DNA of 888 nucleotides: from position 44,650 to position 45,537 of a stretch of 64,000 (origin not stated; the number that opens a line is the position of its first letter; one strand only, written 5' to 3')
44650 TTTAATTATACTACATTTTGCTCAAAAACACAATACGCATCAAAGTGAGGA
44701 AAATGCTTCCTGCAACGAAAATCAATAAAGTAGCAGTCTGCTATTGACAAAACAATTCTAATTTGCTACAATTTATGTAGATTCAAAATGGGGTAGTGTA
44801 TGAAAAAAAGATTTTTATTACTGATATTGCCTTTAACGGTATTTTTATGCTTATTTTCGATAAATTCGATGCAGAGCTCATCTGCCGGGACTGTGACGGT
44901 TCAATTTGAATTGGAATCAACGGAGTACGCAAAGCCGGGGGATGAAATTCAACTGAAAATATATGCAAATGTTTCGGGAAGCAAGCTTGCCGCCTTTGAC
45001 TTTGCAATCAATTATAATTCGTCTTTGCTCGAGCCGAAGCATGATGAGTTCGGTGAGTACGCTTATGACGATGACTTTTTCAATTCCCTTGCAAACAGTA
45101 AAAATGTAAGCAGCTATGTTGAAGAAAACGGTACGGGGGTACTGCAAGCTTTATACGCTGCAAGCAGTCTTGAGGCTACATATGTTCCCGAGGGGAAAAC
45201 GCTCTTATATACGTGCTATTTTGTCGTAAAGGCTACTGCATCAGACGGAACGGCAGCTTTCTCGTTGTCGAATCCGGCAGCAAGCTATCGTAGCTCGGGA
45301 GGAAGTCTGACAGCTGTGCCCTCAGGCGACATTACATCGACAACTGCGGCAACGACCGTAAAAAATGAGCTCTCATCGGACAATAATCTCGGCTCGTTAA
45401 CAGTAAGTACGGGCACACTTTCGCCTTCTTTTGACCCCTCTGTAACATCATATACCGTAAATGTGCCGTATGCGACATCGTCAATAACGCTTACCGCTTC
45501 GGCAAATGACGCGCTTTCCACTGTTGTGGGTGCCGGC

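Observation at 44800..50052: Surface protein with a cohesin-like module, ~17 cadherin-like repeats and a C-terminal membrane anchor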

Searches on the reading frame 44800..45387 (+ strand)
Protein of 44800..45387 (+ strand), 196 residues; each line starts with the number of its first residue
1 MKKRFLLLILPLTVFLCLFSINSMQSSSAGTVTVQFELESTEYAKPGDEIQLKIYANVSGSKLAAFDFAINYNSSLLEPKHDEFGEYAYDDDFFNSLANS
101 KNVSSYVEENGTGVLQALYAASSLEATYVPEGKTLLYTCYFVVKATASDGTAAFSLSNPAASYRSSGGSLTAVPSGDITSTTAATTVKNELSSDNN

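Call 6: search_protein_families(library=pfam, proteins=[window:44800-45387:+], max_evalue=10)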
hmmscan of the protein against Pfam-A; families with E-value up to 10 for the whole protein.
seq(196 aa): 2 families
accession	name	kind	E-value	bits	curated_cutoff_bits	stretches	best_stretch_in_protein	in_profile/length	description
PF00963.24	Cohesin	-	1.3e-09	38.8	24.1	1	34-165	1-123/139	Cohesin domain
PF07703.20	A2M_BRD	-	0.078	13.7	22.7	1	27-62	94-127/140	Alpha-2-macroglobulin bait region domain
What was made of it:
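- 44887..45369 (+): Cohesin domain, aa ~30-190. Pfam PF00963 at 38.8 bits (call 6).
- On Cohesin domain (Pfam PF00963): 38.8 bits against a cut-off of 24.1, E 1.3e-9, aa 34-165, when aa 1-196 are scanned alone (call 6).
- Checked: Pfam PF00963 gives 38.8 bits against a cut-off of 24.1 when the domain is scanned alone (call 6).
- Pfam PF00963 scores above the gathering cut-off (call 6).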

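Call 7: search_solved_structures(query=window:44887-45387:+, max_evalue=10, show_alignments=2)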
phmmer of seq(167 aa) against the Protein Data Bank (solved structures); distinct sequences matched with E-value up to 10: 6.
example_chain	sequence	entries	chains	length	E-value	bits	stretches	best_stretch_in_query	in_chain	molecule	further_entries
1aoh_A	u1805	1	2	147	0.084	16.5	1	12-86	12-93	Cellulosomal-scaffolding protein A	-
3ul4_A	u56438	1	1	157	0.086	16.5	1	13-85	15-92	Cellulosome-anchoring protein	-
6ner_A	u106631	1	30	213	0.2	15.3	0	132-158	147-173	BMC-H tandem fusion protein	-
5m2o_A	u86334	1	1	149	0.34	14.5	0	97-147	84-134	Putative cellulosomal scaffoldin protein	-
5aoz_A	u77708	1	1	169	0.59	13.8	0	99-148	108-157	PUTATIVE CELLULOSOMAL SCAFFOLDIN PROTEIN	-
5m2s_A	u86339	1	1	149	0.71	13.5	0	103-141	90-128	Putative cellulosomal scaffoldin protein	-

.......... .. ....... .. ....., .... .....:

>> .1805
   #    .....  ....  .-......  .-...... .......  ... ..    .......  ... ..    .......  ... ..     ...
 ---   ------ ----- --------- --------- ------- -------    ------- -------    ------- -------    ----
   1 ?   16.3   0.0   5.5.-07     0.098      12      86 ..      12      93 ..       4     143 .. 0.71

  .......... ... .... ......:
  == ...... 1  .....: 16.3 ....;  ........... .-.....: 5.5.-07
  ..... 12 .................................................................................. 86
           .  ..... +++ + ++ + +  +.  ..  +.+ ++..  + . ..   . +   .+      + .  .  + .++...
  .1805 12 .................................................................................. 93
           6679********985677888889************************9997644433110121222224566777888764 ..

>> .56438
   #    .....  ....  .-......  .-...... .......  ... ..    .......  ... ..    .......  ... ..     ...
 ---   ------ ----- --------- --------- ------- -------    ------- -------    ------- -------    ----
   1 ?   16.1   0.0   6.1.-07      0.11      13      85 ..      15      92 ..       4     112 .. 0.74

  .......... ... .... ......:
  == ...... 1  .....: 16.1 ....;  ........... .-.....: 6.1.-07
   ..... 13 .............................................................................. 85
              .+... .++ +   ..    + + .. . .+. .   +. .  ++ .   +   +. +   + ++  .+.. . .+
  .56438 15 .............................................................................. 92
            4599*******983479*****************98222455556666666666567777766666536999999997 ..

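Call 12: find_homologous_proteins(query=window:44800-45387:+)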
Query seq(196 aa): 377 candidates shared short words with the query, none scored E <= 0.001.

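Call 21: search_protein_representatives(protein=window:44800-45387:+)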
Query: 196 residues. Proteins with E-value up to 0.001 (for the whole library): 8; up to 1e-10: 2; up to 1e-30: 0. The best 8 are listed.
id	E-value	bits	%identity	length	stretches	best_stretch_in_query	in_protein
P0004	7.8e-28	114.1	45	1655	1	1-195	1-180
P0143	1.3e-15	74.3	26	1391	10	30-82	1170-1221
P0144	7.7e-07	45.8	30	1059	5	41-114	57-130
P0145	2.7e-06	44.0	34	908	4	34-80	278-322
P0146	1.0e-05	42.1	31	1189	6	36-91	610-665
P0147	4.4e-05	40.0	29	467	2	3-159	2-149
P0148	9.8e-05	38.9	33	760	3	34-79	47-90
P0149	2.5e-04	37.6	28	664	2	3-117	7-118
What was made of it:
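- An exhaustive phmmer search of 1.84 billion representatives gave only 8 hits at E <= 1e-3 (call 21), so its ligand specificity could have drifted. The cohesin is divergent (call 21).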

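Call 35: search_solved_structures(query=A2, max_evalue=1, show_alignments=1)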
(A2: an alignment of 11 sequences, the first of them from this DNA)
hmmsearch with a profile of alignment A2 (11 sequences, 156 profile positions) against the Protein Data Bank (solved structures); distinct sequences matched with E-value up to 1: 22.
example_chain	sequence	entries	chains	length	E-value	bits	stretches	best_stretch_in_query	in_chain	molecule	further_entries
5nrk_A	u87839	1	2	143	5.4e-09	39.6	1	16-120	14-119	Endoglucanase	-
5nrm_A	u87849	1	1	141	5.8e-09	39.5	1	16-120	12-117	Endoglucanase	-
4ums_A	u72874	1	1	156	2.6e-08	37.4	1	15-123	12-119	CELLULOSOMAL ANCHORING SCAFFOLDIN B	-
1g1k_A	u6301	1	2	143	3.8e-08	36.9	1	15-144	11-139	SCAFFOLDING PROTEIN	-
2vn5_A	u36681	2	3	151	5e-08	36.5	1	16-144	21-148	SCAFFOLDING PROTEIN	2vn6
2jh2_A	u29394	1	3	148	1.1e-07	35.3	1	4-134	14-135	O-GLCNACASE NAGJ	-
2o4e_A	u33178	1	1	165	1.6e-07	34.8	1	4-134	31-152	O-GlcNAcase nagJ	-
2ozn_A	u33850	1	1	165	2.4e-07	34.3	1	5-134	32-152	O-GlcNAcase nagJ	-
2w1n_A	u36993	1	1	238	4.5e-07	33.4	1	4-136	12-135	O-GLCNACASE NAGJ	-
1tyj_A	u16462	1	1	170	1.5e-05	28.5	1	13-113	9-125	cellulosomal scaffoldin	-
2y3n_A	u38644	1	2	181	1.5e-05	28.4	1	13-113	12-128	CELLULOSOMAL SCAFFOLDIN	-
3kcp_A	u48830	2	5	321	3.1e-05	27.4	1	16-138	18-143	Cellulosomal-scaffolding protein A | Cellulosome anchoring protein cohesin region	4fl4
1aoh_A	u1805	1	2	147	3.7e-05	27.1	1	11-127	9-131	Cellulosomal-scaffolding protein A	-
6kg8_A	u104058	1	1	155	6.3e-05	26.4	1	16-136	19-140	Probably cellulosomal scaffolding protein, secreted cellulose-binding and cohesin domain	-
6kgc_A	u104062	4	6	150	8.3e-05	26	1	16-136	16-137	Probably cellulosomal scaffolding protein, secreted cellulose-binding and cohesin domain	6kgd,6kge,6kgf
3ul4_A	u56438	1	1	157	0.00024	24.5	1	14-129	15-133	Cellulosome-anchoring protein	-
4dh2_A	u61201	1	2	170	0.02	18.2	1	15-106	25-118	Cellulosome anchoring protein cohesin region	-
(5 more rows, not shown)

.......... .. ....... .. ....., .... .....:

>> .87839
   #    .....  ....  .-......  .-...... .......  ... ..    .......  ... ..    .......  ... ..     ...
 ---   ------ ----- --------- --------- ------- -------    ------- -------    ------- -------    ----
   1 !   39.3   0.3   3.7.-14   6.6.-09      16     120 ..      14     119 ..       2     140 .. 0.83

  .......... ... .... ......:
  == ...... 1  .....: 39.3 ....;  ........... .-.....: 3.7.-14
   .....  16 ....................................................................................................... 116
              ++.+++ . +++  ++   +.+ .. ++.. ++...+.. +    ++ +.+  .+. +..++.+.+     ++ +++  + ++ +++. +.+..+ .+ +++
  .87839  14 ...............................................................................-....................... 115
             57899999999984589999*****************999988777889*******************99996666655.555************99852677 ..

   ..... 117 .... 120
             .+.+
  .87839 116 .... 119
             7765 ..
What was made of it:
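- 44887..45369 (+): Profile against PDB, best hit 5nrk at E 5.4e-9 (call 35).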

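Call 44: predict_structure(alignment_id=A2)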
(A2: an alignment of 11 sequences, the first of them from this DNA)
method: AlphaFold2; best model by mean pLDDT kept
length: 168 residues; sequences in the alignment: 11
mean_pLDDT: 84.9   pTM: 0.82
mean pLDDT of the five models: 84.9, 84.8, 84.4, 83.0, 81.9
residues with pLDDT >= 90: 105; 70-90: 33; 50-70: 16; < 50: 14
segments of 3 or more residues with pLDDT < 50: 62-73
pLDDT, mean of each block of 10 residues (from residue 1): 90 94 95 94 95 62 48 67 90 83 92 93 96 90 95 97 57
secondary structure, 60 per line:
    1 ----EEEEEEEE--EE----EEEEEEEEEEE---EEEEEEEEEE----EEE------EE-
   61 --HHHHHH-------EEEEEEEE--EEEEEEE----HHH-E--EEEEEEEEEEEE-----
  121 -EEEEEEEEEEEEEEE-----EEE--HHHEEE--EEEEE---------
elements in order: E5-12 E21-31 E35-44 E49-51 H63-68 E76-83 E86-92 E104-115 E122-136 E142-144 E150-152 E155-159
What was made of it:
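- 44887..45369 (+): AF2 model with pLDDT 84.9 (call 44).
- On Cohesin domain (Pfam PF00963): The AF2 model has pLDDT 84.9 and pTM 0.82 (call 44).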

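Call 46: fold_search(model_id=the predicted structure, library=pdb)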
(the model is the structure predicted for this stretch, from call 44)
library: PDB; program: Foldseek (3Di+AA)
matches with E <= 10: 1987; with E <= 0.001: 71
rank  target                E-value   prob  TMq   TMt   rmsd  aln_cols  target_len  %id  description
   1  5lxv_A                1.3e-10  1.00  0.63  0.62   6.0       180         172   17  Crystal structure of Ruminococcus flavefaciens scaffoldin C cohesin in complex with a dockerin from an uncharacterized (released 2016-10-19)
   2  5lxv_C                1.7e-10  1.00  0.65  0.63   5.8       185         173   17  Crystal structure of Ruminococcus flavefaciens scaffoldin C cohesin in complex with a dockerin from an uncharacterized (released 2016-10-19)
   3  6kgc_A                1.5e-09  1.00  0.73  0.84   2.8       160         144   15  Crystal structure of CaDoc0917(R49D)-CaCohA2 complex at pH 5.4 (released 2020-07-08)
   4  6kgf_C                1.9e-09  1.00  0.66  0.75   6.0       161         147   16  Crystal structure of CaDoc0917(R16D)-CaCohA2 complex at pH 8.2 (released 2020-07-08)
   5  4ums                  2.5e-09  1.00  0.70  0.76   4.4       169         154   17  The crystal structure of the seventh ScaB type I cohesin from Pseudobacteroides cellulosolvens (released 2015-05-06)
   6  2jh2_A                2.7e-09  1.00  0.58  0.72   4.4       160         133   16  X-ray crystal structure of a cohesin-like module from Clostridium perfringens (released 2007-11-06)
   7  5nrm_A                3.0e-09  1.00  0.66  0.78   3.9       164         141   18  Crystal structure of the sixth cohesin from Acetivibrio cellulolyticus' scaffoldin B in complex with Cel5 dockerin S51 (released 2018-01-31)
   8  6kge_A                3.3e-09  1.00  0.65  0.76   6.0       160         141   16  Crystal structure of CaDoc0917(R16D)-CaCohA2 complex at pH 5.5 (released 2020-07-08)
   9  6kgd_A                3.9e-09  1.00  0.62  0.71   6.6       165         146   15  Crystal structure of CaDoc0917(R49D)-CaCohA2 complex at pH 8.0 (released 2020-07-08)
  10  1g1k_A                4.6e-09  1.00  0.64  0.74   4.4       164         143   15  COHESIN MODULE FROM THE CELLULOSOME OF CLOSTRIDIUM CELLULOLYTICUM (released 2000-11-22)
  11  6kgf_A                1.1e-08  1.00  0.62  0.72   6.8       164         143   15  Crystal structure of CaDoc0917(R16D)-CaCohA2 complex at pH 8.2 (released 2020-07-08)
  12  2vn5_A                1.2e-08  1.00  0.63  0.73   4.5       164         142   15  The Clostridium cellulolyticum dockerin displays a dual binding mode for its cohesin partner (released 2008-05-20)
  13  2w1n                  2.7e-08  1.00  0.58  0.44   6.0       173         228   16  cohesin and fibronectin type-III double module construct from the Clostridium perfringens glycoside hydrolase GH84C (released 2009-02-03)
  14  2jh2_B                2.8e-08  1.00  0.62  0.76   3.5       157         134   17  X-ray crystal structure of a cohesin-like module from Clostridium perfringens (released 2007-11-06)
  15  6kg8_MODEL_1_A        3.1e-08  1.00  0.61  0.65   6.5       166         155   17  Solution structure of CaCohA2 from Clostridium acetobutylicum (released 2020-07-08)
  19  2jh2_C                4.1e-08  1.00  0.58  0.72   4.0       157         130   16  X-ray crystal structure of a cohesin-like module from Clostridium perfringens (released 2007-11-06)
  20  5nrk_A                6.0e-08  1.00  0.64  0.74   4.2       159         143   16  Crystal structure of the sixth cohesin from Acetivibrio cellulolyticus' scaffoldin B in complex with Cel5 dockerin S15 (released 2018-01-31)
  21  4dh2_A                6.4e-08  1.00  0.67  0.71   4.2       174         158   10  Crystal structure of Coh-OlpC(Cthe_0452)-Doc435(Cthe_0435) complex: A novel type I Cohesin-Dockerin complex from Clost (released 2012-11-28)
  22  4dh2_C                9.3e-08  1.00  0.65  0.70   4.4       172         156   10  Crystal structure of Coh-OlpC(Cthe_0452)-Doc435(Cthe_0435) complex: A novel type I Cohesin-Dockerin complex from Clost (released 2012-11-28)
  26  2vo8                  1.6e-07  1.00  0.64  0.78   3.6       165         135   12  Cohesin module from Clostridium perfringens ATCC13124 family 33 glycoside hydrolase. (released 2008-09-02)
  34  3ul4_A                4.8e-07  1.00  0.65  0.75   3.8       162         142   15  Crystal structure of Coh-OlpA(Cthe_3080)-Doc918(Cthe_0918) complex: A novel type I Cohesin-Dockerin complex from Clost (released 2012-11-28)
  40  2zf9_A                1.4e-06  1.00  0.59  0.54   6.5       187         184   12  Crystal structure of a type III cohesin module from the cellulosomal ScaE cell-surface anchoring scaffoldin of Ruminoc (released 2008-12-30)
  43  9ifr                  2.0e-06  1.00  0.58  0.77   4.2       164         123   15  CLIPPER domain from the Gram-negative fibrillar adhesin "B9T28_05395 (released 2025-11-26)
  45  2zf9_B                4.3e-06  1.00  0.61  0.57   6.2       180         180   10  Crystal structure of a type III cohesin module from the cellulosomal ScaE cell-surface anchoring scaffoldin of Ruminoc (released 2008-12-30)
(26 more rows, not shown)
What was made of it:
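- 44887..45369 (+): The Foldseek PDB top 42 hits are all cohesins (call 46).
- On Cohesin domain (Pfam PF00963): The Foldseek PDB top 42 hits are all cohesins, with E down to 1.3e-10 and target-normalised TM up to 0.84 (call 46).
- Checked: The AF2 model and Foldseek agree (calls 44, 46).
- Its Foldseek top 42 hits are all cohesins, many solved in complex with dockerins (call 46). A cohesin-like fold also appears as a stalk domain (CLIPPER, 9ifr) in an adhesin, at rank 43 (call 46). All 42 best structural matches and all significant PDB sequence matches are dockerin-binding cohesins (calls 35, 46).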

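Call 91: search_protein_families(library=pfam, proteins=[P0143, P0144, P0145, P0146, P0147, P0148, P0149], max_evalue=0.001)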
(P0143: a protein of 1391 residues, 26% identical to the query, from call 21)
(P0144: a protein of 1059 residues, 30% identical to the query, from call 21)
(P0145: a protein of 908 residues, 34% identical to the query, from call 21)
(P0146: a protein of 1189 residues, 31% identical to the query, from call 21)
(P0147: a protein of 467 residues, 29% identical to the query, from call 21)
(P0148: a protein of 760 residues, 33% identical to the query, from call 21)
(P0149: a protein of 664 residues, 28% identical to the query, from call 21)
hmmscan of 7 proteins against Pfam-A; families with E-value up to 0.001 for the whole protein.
P0143 (1391 aa): 7 families
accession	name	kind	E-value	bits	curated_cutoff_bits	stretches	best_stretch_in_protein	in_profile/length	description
PF06231.16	DUF1010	-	4.2e-25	88.4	25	0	932-974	8-50/66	Protein of unknown function (DUF1010)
PF21408.2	MTR4-like_stalk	-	7.1e-09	36.2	24.2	0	167-191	38-62/64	Exosome RNA helicase MTR4-like, stalk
PF13143.11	DUF3986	-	1.1e-07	33.3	20.5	0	1000-1054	3-59/85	Protein of unknown function (DUF3986)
PF25007.1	DYH2-5-8_CC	-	1.2e-05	25.4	27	0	875-902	78-105/120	Dynein axonemal heavy chain 2/5/8 coiled-coil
PF05768.20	Glrx-like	-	8.9e-05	23.2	26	0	1064-1094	11-41/77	Glutaredoxin-like domain (DUF836)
PF13675.11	PilJ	-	0.00045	20.7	26.6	0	165-191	72-98/114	Type IV pili methyl-accepting chemotaxis transducer N-term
PF06838.17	Met_gamma_lyase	-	0.00083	18.5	24.2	0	353-429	319-392/405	Methionine gamma-lyase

P0144 (1059 aa): 1 family
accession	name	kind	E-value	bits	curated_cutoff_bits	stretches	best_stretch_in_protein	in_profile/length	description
PF18666.6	CBM64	-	3.1e-18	66.1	25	1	203-277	9-74/74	Carbohydrate-binding module 64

P0145 (908 aa): 2 families
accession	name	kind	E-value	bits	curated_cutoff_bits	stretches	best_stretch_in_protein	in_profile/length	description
PF22352.2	K319L-like_PKD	-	1.3e-09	38.4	27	0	226-270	40-84/84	K319L-like, PKD domain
PF08329.16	ChitinaseA_N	-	0.00013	22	21.2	0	211-271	50-108/133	Chitinase A, N-terminal domain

P0146 (1189 aa): 4 families
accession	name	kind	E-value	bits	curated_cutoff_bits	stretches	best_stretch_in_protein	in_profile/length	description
PF00963.24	Cohesin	-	2.2e-194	637.4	24.1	7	177-311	2-139/139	Cohesin domain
PF13620.12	CarboxypepD_reg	-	3.4e-06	27.8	32.3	1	1057-1110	15-72/82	Carboxypeptidase regulatory-like domain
PF13715.12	CarbopepD_reg_2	-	0.00018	21.9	32.2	0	1058-1102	16-60/88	CarboxypepD_reg-like domain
PF00404.24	Dockerin_1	-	0.00026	21.5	22.9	1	1133-1183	6-57/57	Dockerin type I domain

P0147 (467 aa): 2 families
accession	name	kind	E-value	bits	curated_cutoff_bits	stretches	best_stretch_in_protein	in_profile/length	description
PF00963.24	Cohesin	-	6.1e-05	23.7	24.1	0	36-77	9-52/139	Cohesin domain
PF00404.24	Dockerin_1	-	0.00029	21.4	22.9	1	405-460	2-57/57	Dockerin type I domain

P0148 (760 aa): 2 families
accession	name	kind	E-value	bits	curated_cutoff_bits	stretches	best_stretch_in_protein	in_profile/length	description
PF22352.2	K319L-like_PKD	-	7.1e-12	45.6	27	1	684-723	45-84/84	K319L-like, PKD domain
PF08329.16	ChitinaseA_N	-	8.6e-05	22.7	21.2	0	209-269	49-107/133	Chitinase A, N-terminal domain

P0149 (664 aa): 7 families
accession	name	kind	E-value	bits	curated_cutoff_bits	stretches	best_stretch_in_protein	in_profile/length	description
PF00963.24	Cohesin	-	5.7e-40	137.2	24.1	2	523-663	2-139/139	Cohesin domain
PF00041.27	fn3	-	9.1e-20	71.1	25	2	182-262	3-81/84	Fibronectin type III domain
PF00942.24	CBM_3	-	5.8e-13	49.5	22.4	1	287-365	11-83/83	Cellulose binding domain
PF16656.11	Pur_ac_phosph_N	-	1.6e-08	35.4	30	1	183-248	4-80/93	Purple acid Phosphatase, N-terminal domain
PF09294.16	Interfer-bind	-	1.5e-05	25.6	21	0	199-253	36-90/104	Interferon-alpha/beta receptor, fibronectin type III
PF19743.5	ASTN1_2_fn3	-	0.0001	23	24.3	0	456-510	34-88/123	ASTN1/2 Fn3 domain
PF25059.1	FN3_DSCAM-DSCAML_C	-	0.00022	21.9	39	0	458-505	23-73/89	DSCAM/DSCAML C-terminal Fn3-like domain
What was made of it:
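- The nearest sequence relatives outside the family include bona fide scaffoldins with 7 cohesins plus a dockerin, or cohesin + CBM3 + cohesin (calls 21, 91).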
